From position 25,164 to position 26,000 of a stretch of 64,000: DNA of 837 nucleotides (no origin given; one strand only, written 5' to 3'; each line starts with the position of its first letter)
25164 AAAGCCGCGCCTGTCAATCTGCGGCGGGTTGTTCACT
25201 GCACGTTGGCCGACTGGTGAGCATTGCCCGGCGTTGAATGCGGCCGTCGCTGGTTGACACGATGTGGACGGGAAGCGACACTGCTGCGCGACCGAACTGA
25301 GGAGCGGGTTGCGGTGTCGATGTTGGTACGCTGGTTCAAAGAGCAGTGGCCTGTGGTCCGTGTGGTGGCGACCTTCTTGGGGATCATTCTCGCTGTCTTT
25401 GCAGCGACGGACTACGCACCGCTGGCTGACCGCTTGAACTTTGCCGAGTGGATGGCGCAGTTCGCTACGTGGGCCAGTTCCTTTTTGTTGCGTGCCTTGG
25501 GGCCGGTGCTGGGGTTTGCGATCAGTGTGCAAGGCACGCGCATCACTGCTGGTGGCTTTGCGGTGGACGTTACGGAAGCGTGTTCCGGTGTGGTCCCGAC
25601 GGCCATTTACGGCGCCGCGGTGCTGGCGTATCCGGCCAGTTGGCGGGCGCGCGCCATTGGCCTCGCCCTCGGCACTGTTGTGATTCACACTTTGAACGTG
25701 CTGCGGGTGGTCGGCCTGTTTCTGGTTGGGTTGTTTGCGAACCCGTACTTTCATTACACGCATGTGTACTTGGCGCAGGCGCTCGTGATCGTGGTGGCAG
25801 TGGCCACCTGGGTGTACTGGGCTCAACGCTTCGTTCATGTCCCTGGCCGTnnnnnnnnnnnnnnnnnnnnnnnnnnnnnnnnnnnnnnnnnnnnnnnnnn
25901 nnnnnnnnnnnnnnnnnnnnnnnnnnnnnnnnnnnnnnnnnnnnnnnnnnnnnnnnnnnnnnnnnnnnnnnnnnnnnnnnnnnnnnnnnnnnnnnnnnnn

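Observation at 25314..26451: Minimal exosortase with a translationally coupled polytopic partner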

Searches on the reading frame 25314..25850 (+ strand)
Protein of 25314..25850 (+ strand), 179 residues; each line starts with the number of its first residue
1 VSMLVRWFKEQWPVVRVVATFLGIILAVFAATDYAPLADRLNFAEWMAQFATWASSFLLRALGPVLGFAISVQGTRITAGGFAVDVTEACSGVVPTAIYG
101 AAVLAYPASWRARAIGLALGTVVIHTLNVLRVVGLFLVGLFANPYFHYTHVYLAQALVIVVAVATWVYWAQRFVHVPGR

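Call 3: search_protein_families(library=ncbifam, proteins=[window:25314-25850:+], max_evalue=1)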
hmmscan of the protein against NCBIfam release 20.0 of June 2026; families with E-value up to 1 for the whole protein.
window:25314-25850:+ (179 aa): 12 families
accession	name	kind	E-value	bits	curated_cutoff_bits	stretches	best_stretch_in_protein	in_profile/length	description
TIGR04177.1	exosort_XrtH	exception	1.3e-23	83.7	86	1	16-170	2-152/158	exosortase H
NF046081.1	exosort_XrtX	exception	3.4e-19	69.4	170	1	15-173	5-162/168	exosortase X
TIGR04144.1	archaeo_VPXXXP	exception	3.3e-15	56.4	150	1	64-174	42-154/156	archaeosortase B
TIGR04300.1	exosort_XrtM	exception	2.4e-14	54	125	1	71-171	42-142/150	exosortase family protein XrtM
TIGR04178.1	exo_archaeo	signature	3.9e-13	49.5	23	1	84-169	1-93/97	exosortase/archaeosortase family protein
NF046083.1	exosort_XrtY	exception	1.8e-12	47.5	160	1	36-168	38-167/168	exosortase Y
TIGR04128.1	exoso_Fjoh_1448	exception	3.3e-09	37.2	90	1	8-173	2-172/174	exosortase family protein XrtF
TIGR04125.1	exosort_PGF_TRM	exception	6e-08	32.4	75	1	33-147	91-205/271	archaeosortase A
TIGR04124.1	archaeo_artE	exception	1.1e-07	32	95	1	68-162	47-140/153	archaeosortase family protein ArtE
TIGR03110.1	exosort_Gpos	exception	3e-05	24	102.75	1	86-163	90-169/187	exosortase family protein XrtG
NF033505.2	paceosortase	exception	0.00011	22.3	80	1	68-170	42-145/167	pacearchaeosortase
TIGR04293.1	archaeo_artF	exception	0.00063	19.8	150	1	83-163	69-149/166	archaeosortase family protein ArtF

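Call 4: search_protein_families(library=pfam, proteins=[window:25314-25850:+], max_evalue=1)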
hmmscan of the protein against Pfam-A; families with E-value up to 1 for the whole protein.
window:25314-25850:+ (179 aa): 1 family
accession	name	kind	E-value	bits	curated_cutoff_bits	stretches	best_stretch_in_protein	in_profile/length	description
PF09721.15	Exosortase_EpsH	-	9.3e-08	32.2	25.7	1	26-168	108-250/254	Transmembrane exosortase (Exosortase_EpsH)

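Call 11: find_homologous_proteins(query=window:25314-25850:+)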
Query window:25314-25850:+ (179 aa): 41 proteins with E <= 0.001 among 2848 candidates.
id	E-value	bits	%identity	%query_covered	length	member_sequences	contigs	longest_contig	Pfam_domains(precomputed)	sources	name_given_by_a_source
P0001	2.5e-109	381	100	100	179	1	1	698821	PF09721.16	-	-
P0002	4.0e-85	302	80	99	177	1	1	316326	PF09721.16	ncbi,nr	ncbi:MAG: archaeosortase/exosortase family protein [Candidatus Binatia bacterium]|nr:archaeosortase/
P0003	6.5e-85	302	80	98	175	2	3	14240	PF09721.16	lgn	-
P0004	8.6e-85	301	80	98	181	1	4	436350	PF09721.16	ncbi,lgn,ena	-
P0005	1.6e-84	300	78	100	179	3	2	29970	PF09721.16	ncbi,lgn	-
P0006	2.2e-83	297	80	97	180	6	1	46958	PF09721.16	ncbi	-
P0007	3.7e-77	276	76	97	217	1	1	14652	PF09721.16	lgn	-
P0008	2.3e-72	261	76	96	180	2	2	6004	PF09721.16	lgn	-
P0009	3.1e-72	260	70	96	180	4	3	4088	PF09721.16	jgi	jgi:exosortase/archaeosortase family protein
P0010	3.7e-72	260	76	96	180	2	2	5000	PF09721.16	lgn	-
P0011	5.5e-69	250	71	93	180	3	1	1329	PF09721.16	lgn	-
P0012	1.1e-66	242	70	93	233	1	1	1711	PF09721.16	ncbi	-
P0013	7.6e-65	236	64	95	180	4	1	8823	PF09721.16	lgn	-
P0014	4.9e-64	234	64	98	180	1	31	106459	PF09721.16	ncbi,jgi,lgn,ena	-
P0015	3.2e-62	228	62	99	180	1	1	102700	PF09721.16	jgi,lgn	jgi:exosortase/archaeosortase family protein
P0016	9.8e-59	216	59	98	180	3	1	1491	PF09721.16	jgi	jgi:exosortase/archaeosortase family protein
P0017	3.6e-55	205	60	91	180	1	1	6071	PF09721.16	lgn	-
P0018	5.3e-52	194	57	93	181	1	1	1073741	PF09721.16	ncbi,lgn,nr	ncbi:MAG: hypothetical protein KatS3mg076_2191 [Candidatus Binatia bacterium]|nr:MAG: hypothetical p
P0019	5.0e-51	191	51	99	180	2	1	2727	PF09721.16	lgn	-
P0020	9.8e-51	190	50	100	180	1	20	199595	PF09721.16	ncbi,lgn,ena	-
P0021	3.4e-50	189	54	95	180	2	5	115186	PF09721.16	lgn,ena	-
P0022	2.5e-48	182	51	98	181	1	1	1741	PF09721.16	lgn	-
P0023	1.2e-47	180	51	99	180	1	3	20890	PF09721.16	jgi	-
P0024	4.8e-47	178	51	96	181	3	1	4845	PF09721.16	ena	-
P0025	1.1e-45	174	54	94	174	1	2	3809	PF09721.16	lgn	-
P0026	2.5e-43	166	49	100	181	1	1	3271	PF09721.16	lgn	-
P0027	7.6e-43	165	49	95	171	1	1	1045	PF09721.16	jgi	jgi:exosortase/archaeosortase family protein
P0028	3.4e-34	136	60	63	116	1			PF09721.16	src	-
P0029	1.5e-25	108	42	90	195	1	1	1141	PF09721.16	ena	-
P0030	1.5e-25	108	42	91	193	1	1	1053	PF09721.16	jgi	jgi:exosortase H (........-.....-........)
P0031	1.6e-25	108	42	90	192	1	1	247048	PF09721.16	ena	-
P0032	6.3e-23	100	47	62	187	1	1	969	PF09721.16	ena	-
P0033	5.3e-22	97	46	61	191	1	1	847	PF09721.16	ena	-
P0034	2.5e-21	94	47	61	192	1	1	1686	PF09721.16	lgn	-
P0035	5.7e-21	93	45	61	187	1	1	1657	PF09721.16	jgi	jgi:exosortase H (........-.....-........)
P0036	7.0e-21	93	48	61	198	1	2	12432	PF09721.16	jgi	jgi:exosortase H (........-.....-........)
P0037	1.6e-20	92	45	61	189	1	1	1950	PF09721.16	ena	-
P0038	6.8e-20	90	46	61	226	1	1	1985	PF09721.16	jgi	jgi:exosortase H (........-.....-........)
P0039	1.5e-19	89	37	76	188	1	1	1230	PF09721.16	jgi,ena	jgi:exosortase H (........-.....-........)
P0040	5.2e-19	87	44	63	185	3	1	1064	PF09721.16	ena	-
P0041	3.5e-9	55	35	58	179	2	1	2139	PF09721.16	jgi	jgi:exosortase family protein XrtM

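Call 15: find_related_loci(query=A2, collection=genome_contigs, flank=10000)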
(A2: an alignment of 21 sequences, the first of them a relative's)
Query A2 (179 aa) in genome_contigs; peptide patterns used: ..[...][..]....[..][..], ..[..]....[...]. (x = any residue, [..] = any of these).
38 stretches matched a pattern; 34 encode a relative of the query (tblastn E <= 1e-3); 34 distinct loci.
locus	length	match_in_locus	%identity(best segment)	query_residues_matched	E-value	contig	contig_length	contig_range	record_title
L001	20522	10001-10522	80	6-179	8e-88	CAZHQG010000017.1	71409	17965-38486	MAG TPA_asm: uncultured Candidatus Binatia bacterium isolate binchicken_co40_104 genome assembly, contig: NODE_362_lengt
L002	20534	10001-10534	79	2-179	4e-85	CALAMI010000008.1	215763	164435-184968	MAG: Candidatus Binatia bacterium isolate R1_Bin_MAXBIN__076_sub_1 genome assembly, contig: c_000000149942, whole genome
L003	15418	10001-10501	69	7-173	2e-72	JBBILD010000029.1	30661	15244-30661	MAG: Myxococcales bacterium isolate SLS170214_bin_200 NODE_1177_length_30661_cov_2.95405, whole genome shotgun sequence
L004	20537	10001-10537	57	1-179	2e-66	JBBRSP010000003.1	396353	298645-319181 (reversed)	MAG: Candidatus Binatia bacterium isolate La2_metabat2.097 La2_metabat2.097_K_1340237L396353_cov_22.2246, whole genome s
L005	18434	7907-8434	60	4-179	7e-65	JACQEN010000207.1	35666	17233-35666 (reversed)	MAG: Deltaproteobacteria bacterium isolate NC_groundwater_1022_Pr1_S-0.65um_62_10 Montesol18_Sp65_coassembly_scaffold_66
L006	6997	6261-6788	64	4-179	2e-63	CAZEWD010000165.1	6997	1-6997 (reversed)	MAG TPA_asm: uncultured Candidatus Binatia bacterium isolate SRP263991_co5_163 genome assembly, contig: NODE_21324_lengt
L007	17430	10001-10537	52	1-179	1e-57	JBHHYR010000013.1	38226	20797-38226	MAG: Candidatus Binatia bacterium isolate Maj_2_bin.38 NODE_354_length_38226_cov_6.518771, whole genome shotgun sequence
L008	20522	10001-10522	52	6-179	4e-57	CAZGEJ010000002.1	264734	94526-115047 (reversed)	MAG TPA_asm: uncultured Candidatus Binatia bacterium isolate binchicken_co319_203 genome assembly, contig: NODE_42_lengt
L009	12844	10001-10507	54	11-179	2e-56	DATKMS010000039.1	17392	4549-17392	MAG TPA_asm: Candidatus Margulisiibacteriota bacterium isolate SMAG_U14717 k141_2709708, whole genome shotgun sequence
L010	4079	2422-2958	52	1-179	9e-57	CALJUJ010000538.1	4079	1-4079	MAG TPA_asm: uncultured bacterium isolate SRR7515933_bin.87_CONCOCT_v1.1_MAG genome assembly, contig: ERZ869942.12821, w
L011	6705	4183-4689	54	11-179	4e-56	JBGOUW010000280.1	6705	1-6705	MAG: Candidatus Binatia bacterium isolate OBJ_0618_7090110_13 k141_6019136_length_6705_cov_683.3455, whole genome shotgu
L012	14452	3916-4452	49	1-179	2e-55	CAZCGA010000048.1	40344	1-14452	MAG TPA_asm: uncultured Candidatus Binatia bacterium isolate SRP119689_co1_8 genome assembly, contig: NODE_1151_length_4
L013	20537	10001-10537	50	1-179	2e-55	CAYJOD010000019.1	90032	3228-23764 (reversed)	MAG TPA_asm: uncultured Candidatus Binatia bacterium isolate ERP124720_co1_58 genome assembly, contig: NODE_351_length_9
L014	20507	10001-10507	51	11-179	9e-54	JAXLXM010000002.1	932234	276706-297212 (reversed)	MAG: Candidatus Binatia bacterium isolate STL-DESB1 C1.37.fa-2, whole genome shotgun sequence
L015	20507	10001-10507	51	11-179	2e-53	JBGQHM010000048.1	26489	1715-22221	MAG: Candidatus Binatia bacterium isolate OBJ2_061818_070_72 k141_655679_length_26489_cov_17.7802, whole genome shotgun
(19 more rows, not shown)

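Call 19: find_encoding_contigs(protein=P0031, flank=10000, max_places=3)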
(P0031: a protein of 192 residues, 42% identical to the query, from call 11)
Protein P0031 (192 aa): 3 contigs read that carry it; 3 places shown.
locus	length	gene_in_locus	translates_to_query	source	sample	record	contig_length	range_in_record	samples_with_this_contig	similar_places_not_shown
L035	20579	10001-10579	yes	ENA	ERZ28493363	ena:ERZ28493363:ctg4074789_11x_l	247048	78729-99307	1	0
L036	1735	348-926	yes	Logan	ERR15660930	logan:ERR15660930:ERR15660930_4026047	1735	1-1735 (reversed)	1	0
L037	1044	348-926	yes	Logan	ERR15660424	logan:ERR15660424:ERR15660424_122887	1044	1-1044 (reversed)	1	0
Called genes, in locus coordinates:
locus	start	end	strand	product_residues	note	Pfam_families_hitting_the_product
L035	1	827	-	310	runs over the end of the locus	PF03668:RapZ-like_N, PF22740:PapZ_C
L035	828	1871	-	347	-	PF02603:Hpr_kinase_N, PF07475:Hpr_kinase_C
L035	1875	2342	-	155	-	PF00359:PTS_EIIA_2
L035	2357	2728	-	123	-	PF02482:Ribosomal_S30AE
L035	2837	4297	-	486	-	PF00309:Sigma54_AID, PF04963:Sigma54_CBD, PF04552:Sigma54_DBD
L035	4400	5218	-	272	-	PF00005:ABC_tran, PF12399:BCA_ABC_TP_C (weak)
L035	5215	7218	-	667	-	PF06835:LptC, PF03968:LptD_N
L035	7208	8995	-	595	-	PF01368:DHH, PF02272:DHHA1, PF17768:RecJ_OB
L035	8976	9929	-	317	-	PF03255:ACCA, PF01039:Carboxyl_trans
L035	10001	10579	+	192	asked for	PF09721:Exosortase_EpsH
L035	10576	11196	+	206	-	-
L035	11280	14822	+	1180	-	PF02463:SMC_N, PF13175:AAA_15, PF13304:AAA_21 (faint), PF13476:AAA_23, PF13555:AAA_29 (faint)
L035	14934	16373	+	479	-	-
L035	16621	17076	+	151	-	-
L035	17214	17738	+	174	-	-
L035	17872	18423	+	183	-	PF01872:RibD_C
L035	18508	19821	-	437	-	-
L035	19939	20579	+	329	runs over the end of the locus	PF16697:Yop-YscD_cpl, PF00498:FHA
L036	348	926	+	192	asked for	PF09721:Exosortase_EpsH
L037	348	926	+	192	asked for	PF09721:Exosortase_EpsH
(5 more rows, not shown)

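Call 20: find_encoding_contigs(protein=P0036, flank=10000, max_places=3)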
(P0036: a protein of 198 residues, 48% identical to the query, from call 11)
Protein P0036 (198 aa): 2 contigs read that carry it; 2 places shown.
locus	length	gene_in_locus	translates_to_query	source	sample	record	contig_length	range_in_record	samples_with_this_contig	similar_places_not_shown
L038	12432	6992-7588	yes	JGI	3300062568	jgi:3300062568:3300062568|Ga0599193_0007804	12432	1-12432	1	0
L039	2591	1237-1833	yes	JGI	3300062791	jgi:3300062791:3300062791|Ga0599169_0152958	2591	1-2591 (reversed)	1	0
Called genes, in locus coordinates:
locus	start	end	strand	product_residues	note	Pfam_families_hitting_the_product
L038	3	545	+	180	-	?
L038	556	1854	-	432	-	PF07969:Amidohydro_3, PF12890:DHOase, PF01979:Amidohydro_1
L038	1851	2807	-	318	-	PF02729:OTCace_N, PF00185:OTCace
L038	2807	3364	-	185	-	PF00156:Pribosyltran, PF14681:UPRTase (weak)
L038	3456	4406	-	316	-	PF22842:Pel9A-like_beta_helix (weak), PF13229:Beta_helix (faint)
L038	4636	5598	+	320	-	PF00288:GHMP_kinases_N, PF08544:GHMP_kinases_C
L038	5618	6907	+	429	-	PF14821:Thr_synth_N, PF00291:PALP, PF24857:THR4_C (faint)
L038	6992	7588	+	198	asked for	PF09721:Exosortase_EpsH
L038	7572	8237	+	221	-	-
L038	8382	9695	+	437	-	PF13424:TPR_12 (faint)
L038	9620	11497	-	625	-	PF26626:DUF8201 (faint), PF27383:SF2091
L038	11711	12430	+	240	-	?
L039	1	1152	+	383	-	PF00291:PALP, PF24857:THR4_C (faint)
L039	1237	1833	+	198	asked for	PF09721:Exosortase_EpsH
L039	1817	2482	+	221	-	-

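Call 22: search_protein_families(library=ncbifam, alignment_id=A1, max_evalue=0.001)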
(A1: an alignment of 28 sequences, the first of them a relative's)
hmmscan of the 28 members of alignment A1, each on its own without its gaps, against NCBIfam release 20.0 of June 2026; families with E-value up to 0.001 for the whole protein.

A. member 1, P0001 (179 aa): 12 families
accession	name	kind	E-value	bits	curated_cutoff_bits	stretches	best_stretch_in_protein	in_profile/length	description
TIGR04177.1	exosort_XrtH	exception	1.3e-23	83.7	86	1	16-170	2-152/158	exosortase H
NF046081.1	exosort_XrtX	exception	3.4e-19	69.4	170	1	15-173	5-162/168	exosortase X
TIGR04144.1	archaeo_VPXXXP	exception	3.3e-15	56.4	150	1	64-174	42-154/156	archaeosortase B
TIGR04300.1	exosort_XrtM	exception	2.4e-14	54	125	1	71-171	42-142/150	exosortase family protein XrtM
TIGR04178.1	exo_archaeo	signature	3.9e-13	49.5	23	1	84-169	1-93/97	exosortase/archaeosortase family protein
NF046083.1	exosort_XrtY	exception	1.8e-12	47.5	160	1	36-168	38-167/168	exosortase Y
TIGR04128.1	exoso_Fjoh_1448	exception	3.3e-09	37.2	90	1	8-173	2-172/174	exosortase family protein XrtF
TIGR04125.1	exosort_PGF_TRM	exception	6e-08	32.4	75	1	33-147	91-205/271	archaeosortase A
TIGR04124.1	archaeo_artE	exception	1.1e-07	32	95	1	68-162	47-140/153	archaeosortase family protein ArtE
TIGR03110.1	exosort_Gpos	exception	3e-05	24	102.75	1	86-163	90-169/187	exosortase family protein XrtG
NF033505.2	paceosortase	exception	0.00011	22.3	80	1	68-170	42-145/167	pacearchaeosortase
TIGR04293.1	archaeo_artF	exception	0.00063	19.8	150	1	83-163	69-149/166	archaeosortase family protein ArtF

B. families by the number of members that match (of 28 scanned): 23 families
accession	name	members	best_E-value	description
TIGR04177.1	exosort_XrtH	28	1.9e-37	exosortase H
NF046081.1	exosort_XrtX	28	8.2e-26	exosortase X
TIGR04300.1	exosort_XrtM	28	4.2e-24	exosortase family protein XrtM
TIGR04144.1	archaeo_VPXXXP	28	6.2e-21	archaeosortase B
TIGR04178.1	exo_archaeo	28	1.7e-16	exosortase/archaeosortase family protein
NF046083.1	exosort_XrtY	28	1.2e-12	exosortase Y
TIGR04124.1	archaeo_artE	28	6.5e-09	archaeosortase family protein ArtE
TIGR04128.1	exoso_Fjoh_1448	27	2.5e-15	exosortase family protein XrtF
TIGR04125.1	exosort_PGF_TRM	21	3.1e-08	archaeosortase A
TIGR03110.1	exosort_Gpos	15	7.3e-06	exosortase family protein XrtG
NF033505.2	paceosortase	13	1.5e-08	pacearchaeosortase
NF035943.2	exosort_XrtV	7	7.2e-06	exosortase V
NF033464.1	cyanoexo_CrtC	6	4.1e-08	cyanoexosortase C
TIGR03763.1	cyanoexo_CrtA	5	2.9e-06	cyanoexosortase A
TIGR02602.1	8TM_EpsH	5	1e-05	exosortase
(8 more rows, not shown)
